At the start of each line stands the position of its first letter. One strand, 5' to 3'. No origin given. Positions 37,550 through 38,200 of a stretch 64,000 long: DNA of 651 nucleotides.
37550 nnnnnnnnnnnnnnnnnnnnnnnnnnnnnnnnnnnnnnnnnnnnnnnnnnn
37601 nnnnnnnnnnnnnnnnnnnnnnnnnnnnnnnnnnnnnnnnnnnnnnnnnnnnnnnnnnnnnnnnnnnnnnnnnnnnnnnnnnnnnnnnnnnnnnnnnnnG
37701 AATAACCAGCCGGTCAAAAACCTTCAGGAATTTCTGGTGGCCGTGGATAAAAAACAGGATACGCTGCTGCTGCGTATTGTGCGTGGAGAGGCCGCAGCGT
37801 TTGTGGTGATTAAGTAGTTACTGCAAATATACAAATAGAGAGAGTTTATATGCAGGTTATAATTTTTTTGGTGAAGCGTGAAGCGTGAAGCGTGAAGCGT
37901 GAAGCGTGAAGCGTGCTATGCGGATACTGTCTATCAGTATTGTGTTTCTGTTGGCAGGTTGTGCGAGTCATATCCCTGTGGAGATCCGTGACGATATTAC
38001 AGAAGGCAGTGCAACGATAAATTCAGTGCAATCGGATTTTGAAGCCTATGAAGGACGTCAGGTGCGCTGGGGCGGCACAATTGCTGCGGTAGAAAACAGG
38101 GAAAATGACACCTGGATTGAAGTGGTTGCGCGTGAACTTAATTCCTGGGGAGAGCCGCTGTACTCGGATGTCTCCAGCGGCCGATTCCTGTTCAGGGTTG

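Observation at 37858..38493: Heptanucleotide repeat (GTGAAGC)x6 forms essentially the whole 5' leader of an Slp-family lipoprotein gene with a Tyr/Pro/His-rich tail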

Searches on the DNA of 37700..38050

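Call 65: search_rna_families(source=window, start=37700, end=38050, threshold=evalue, max_evalue=1)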
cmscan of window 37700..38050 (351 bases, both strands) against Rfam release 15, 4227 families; matches with E-value up to 1: 0.
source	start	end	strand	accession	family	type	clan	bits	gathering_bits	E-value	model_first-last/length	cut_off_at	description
